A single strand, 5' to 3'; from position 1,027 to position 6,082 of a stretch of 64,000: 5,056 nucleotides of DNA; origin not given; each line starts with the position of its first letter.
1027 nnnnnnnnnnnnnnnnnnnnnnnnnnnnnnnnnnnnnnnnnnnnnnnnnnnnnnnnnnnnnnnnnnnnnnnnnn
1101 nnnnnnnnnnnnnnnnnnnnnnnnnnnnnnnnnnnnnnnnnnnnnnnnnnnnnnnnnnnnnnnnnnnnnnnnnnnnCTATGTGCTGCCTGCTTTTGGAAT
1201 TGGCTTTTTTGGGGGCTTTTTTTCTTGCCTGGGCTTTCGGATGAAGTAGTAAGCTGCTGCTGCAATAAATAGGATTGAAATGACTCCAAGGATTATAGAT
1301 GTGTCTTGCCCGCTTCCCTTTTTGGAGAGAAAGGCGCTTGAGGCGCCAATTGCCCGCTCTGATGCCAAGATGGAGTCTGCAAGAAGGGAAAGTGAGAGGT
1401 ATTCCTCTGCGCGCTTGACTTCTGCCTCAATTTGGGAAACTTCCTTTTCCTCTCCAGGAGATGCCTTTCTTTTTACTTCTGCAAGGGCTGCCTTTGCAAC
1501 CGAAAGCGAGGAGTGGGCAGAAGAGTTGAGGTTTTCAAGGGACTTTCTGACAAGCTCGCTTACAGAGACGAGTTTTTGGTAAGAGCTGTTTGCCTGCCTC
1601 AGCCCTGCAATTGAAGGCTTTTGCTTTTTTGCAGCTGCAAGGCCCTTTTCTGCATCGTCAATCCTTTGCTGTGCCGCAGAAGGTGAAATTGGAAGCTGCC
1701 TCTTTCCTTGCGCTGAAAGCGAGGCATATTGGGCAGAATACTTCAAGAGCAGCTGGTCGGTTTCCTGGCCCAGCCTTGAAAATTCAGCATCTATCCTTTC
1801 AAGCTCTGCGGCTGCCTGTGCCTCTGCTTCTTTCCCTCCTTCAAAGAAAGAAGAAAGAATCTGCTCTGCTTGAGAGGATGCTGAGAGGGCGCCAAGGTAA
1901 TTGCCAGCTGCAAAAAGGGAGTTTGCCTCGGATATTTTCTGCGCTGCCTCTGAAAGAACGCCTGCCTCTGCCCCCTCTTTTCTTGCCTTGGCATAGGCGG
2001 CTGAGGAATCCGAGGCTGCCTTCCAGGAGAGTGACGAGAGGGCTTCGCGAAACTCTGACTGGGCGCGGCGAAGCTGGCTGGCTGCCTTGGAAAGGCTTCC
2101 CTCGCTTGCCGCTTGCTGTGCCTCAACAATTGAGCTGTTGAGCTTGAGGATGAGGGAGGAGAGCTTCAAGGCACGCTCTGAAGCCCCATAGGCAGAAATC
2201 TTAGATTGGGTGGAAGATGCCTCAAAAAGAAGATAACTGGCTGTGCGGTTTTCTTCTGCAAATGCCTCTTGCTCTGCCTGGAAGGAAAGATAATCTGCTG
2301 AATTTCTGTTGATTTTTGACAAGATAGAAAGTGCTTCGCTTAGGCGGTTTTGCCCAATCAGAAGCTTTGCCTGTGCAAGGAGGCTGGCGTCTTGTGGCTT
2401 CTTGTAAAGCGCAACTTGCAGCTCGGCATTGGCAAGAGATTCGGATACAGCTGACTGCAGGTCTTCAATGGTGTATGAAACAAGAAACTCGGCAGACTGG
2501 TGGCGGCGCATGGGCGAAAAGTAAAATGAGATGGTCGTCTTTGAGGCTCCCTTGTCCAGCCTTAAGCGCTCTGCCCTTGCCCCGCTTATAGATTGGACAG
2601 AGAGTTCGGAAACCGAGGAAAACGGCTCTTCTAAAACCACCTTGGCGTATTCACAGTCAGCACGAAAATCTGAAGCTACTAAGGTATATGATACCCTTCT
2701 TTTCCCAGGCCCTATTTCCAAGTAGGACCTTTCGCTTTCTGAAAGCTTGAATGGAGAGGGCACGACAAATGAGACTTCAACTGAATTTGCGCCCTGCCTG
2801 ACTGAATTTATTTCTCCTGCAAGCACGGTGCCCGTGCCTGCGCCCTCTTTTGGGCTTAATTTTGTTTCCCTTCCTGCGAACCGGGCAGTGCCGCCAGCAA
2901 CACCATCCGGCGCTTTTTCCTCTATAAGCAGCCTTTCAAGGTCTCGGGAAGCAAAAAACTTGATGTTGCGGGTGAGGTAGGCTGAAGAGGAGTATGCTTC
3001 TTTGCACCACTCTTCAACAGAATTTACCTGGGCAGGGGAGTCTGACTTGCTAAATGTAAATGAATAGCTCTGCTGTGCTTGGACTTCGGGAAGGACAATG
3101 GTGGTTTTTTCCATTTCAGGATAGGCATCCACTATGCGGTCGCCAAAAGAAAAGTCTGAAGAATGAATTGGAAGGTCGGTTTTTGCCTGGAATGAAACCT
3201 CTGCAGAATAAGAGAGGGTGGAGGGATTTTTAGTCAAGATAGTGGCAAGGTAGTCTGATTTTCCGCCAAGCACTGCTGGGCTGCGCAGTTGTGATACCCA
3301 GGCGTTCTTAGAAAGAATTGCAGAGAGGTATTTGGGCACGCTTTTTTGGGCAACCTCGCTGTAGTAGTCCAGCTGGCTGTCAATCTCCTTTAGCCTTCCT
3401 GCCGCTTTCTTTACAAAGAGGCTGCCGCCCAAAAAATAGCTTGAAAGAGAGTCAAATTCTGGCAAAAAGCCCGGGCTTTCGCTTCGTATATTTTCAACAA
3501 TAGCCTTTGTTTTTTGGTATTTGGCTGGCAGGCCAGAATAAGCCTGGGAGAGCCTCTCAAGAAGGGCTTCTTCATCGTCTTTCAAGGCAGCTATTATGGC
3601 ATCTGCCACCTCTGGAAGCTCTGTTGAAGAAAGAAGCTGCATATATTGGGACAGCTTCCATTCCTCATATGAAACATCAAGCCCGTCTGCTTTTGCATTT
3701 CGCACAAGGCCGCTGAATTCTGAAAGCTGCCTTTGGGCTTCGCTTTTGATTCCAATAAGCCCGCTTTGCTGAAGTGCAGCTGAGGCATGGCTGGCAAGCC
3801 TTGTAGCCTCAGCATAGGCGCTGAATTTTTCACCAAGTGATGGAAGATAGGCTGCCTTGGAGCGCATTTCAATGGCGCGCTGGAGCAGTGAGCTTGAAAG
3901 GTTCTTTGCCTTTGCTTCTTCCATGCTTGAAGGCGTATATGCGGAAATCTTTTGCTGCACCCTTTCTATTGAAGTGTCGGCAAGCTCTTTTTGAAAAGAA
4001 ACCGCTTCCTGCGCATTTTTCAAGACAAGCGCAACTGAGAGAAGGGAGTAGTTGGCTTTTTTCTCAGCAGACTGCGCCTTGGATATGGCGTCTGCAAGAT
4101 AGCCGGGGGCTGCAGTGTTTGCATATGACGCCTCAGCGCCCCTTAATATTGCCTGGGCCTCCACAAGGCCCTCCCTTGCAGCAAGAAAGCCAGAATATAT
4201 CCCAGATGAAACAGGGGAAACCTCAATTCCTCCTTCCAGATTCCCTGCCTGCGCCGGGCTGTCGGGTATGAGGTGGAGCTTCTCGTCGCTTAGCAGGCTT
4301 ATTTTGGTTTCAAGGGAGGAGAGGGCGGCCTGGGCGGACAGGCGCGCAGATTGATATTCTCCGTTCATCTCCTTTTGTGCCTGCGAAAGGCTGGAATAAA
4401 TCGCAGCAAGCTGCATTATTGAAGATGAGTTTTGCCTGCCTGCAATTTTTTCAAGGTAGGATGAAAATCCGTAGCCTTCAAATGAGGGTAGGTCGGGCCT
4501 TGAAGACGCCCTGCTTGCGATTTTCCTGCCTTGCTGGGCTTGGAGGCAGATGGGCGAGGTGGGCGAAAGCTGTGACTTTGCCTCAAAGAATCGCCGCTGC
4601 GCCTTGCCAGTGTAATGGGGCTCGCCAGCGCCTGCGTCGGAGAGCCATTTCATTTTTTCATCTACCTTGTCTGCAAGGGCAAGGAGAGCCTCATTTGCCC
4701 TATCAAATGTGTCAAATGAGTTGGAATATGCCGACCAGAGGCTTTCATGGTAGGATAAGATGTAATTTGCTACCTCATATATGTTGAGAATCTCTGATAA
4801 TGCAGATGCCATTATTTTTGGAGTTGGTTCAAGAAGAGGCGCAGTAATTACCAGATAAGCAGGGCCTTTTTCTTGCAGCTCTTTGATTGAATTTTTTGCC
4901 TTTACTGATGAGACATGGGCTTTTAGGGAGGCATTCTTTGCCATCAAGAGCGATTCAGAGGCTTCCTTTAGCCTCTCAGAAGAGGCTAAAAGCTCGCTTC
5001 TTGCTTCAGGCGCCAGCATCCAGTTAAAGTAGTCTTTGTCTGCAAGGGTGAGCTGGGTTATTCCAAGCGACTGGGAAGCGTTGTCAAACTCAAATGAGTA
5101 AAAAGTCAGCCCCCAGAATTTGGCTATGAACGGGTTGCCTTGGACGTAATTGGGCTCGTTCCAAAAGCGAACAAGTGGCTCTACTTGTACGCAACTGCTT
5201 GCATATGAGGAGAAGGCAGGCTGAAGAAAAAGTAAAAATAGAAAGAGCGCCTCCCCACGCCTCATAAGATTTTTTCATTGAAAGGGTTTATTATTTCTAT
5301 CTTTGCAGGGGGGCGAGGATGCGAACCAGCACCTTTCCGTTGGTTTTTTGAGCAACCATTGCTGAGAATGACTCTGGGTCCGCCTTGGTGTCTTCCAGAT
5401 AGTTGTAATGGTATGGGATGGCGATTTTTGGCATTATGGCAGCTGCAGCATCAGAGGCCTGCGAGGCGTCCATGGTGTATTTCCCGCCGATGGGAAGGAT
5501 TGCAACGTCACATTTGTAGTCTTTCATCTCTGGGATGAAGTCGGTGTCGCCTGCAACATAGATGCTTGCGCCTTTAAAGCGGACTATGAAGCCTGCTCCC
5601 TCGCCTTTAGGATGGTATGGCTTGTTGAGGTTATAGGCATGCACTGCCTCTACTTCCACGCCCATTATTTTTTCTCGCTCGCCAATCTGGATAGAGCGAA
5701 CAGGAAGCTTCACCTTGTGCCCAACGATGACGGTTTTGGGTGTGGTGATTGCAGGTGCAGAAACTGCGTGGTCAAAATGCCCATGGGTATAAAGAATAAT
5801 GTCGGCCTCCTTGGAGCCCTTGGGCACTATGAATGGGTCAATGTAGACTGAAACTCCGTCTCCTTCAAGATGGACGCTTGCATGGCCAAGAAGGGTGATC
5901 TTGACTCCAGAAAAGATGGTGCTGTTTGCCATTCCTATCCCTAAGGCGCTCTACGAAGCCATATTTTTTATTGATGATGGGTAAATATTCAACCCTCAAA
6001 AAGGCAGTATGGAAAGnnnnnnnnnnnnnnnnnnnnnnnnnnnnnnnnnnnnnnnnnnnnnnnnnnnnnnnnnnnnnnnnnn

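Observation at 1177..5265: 1362-aa secreted coiled-coil giant with C-terminal membrane anchor, a tetrabrachion-like S-layer or stalk candidate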

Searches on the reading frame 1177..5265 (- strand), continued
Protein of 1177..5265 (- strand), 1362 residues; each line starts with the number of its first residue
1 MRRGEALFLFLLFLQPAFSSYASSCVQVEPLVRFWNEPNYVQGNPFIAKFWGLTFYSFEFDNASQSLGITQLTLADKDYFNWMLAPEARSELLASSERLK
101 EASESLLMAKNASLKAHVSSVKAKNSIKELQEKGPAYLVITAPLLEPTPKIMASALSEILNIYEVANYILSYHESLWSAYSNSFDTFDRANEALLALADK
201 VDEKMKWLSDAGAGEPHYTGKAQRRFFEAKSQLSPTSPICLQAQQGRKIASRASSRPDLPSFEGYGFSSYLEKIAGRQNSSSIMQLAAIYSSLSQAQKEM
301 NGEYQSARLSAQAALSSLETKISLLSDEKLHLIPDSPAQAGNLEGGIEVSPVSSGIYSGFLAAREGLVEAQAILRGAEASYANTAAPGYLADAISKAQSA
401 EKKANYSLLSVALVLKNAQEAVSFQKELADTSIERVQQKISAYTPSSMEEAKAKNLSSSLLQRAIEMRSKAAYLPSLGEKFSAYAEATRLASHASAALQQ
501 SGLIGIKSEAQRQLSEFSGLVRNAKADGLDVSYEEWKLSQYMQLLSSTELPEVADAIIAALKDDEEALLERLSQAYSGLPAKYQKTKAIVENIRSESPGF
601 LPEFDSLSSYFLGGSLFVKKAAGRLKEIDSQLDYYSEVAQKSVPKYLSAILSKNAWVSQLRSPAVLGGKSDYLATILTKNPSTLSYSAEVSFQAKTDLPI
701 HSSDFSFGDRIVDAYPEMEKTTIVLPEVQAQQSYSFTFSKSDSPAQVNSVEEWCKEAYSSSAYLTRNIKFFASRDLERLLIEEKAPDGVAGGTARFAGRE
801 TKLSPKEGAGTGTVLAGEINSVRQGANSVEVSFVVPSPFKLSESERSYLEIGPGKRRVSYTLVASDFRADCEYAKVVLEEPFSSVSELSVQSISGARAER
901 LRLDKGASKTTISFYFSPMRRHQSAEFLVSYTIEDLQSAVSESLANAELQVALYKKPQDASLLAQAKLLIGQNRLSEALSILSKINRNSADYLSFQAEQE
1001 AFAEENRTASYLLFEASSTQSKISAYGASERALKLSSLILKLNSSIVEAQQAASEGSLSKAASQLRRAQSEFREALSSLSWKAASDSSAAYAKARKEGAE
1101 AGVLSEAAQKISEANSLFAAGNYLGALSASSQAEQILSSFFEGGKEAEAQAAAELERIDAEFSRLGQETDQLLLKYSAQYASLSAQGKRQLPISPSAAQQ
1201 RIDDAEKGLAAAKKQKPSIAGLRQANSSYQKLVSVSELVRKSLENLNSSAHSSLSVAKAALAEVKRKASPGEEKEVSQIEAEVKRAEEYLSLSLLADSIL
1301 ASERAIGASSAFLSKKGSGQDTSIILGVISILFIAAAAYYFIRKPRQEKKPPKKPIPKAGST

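Call 107: find_encoding_contigs(protein=P0139, flank=10000, max_places=1)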
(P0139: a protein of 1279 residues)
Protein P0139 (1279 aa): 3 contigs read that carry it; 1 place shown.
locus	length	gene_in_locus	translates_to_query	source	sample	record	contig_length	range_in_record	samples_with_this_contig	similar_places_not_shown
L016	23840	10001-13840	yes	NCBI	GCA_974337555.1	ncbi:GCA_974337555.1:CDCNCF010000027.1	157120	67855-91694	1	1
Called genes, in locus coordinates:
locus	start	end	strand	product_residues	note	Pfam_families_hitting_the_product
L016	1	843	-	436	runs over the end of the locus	-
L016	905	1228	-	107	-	-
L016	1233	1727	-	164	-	-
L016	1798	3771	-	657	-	PF12698:ABC2_membrane_3, PF12679:ABC2_membrane_2 (weak), PF01061:ABC2_membrane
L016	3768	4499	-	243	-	PF00005:ABC_tran, PF02463:SMC_N (faint), PF13304:AAA_21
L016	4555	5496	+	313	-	PF00494:SQS_PSY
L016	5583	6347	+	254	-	PF01408:GFO_IDH_MocA (weak), PF03807:F420_oxidored, PF14748:P5CR_dimer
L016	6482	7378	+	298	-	PF05853:BKACE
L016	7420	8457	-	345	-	PF26356:Pelota_N, PF03465:eRF1_3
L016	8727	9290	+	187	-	PF03692:CxxCxxCC (weak)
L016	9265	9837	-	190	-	-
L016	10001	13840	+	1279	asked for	-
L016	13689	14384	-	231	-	-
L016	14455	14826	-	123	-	PF01741:MscL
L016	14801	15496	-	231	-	PF20108:DUF6498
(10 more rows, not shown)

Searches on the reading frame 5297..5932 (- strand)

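Call 3: search_protein_families(library=pfam, proteins=[window:5297-5932:-], max_evalue=1)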
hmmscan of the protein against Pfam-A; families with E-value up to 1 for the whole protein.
window:5297-5932:- (211 aa): 3 families
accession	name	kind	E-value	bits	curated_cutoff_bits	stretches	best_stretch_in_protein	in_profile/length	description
PF13483.12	Lactamase_B_3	-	1.4e-24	87.3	24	1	11-175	1-160/160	Beta-lactamase superfamily domain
PF12706.13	Lactamase_B_2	-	7.5e-14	52.2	27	1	40-176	28-200/200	Beta-lactamase superfamily domain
PF00753.33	Lactamase_B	-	2e-06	28.3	22.7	1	41-71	42-72/196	Metallo-beta-lactamase superfamily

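Call 4: search_protein_families(library=ncbifam, proteins=[window:5297-5932:-], max_evalue=1)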
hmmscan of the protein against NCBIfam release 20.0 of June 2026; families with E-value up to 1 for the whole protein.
window:5297-5932:- (211 aa): 3 families
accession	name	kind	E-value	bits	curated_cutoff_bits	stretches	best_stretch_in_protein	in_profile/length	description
NF001911.0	PRK00685.1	equivalog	2.6e-33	115.4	144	1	10-202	1-220/228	metal-dependent hydrolase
NF008688.0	PRK11709.1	equivalog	0.00019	20.4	306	1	111-195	209-302/355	L-ascorbate 6-phosphate lactonase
TIGR04122.1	Xnuc_lig_assoc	equivalog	0.11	11.3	325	1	28-129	15-108/326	ligase-associated DNA damage response exonuclease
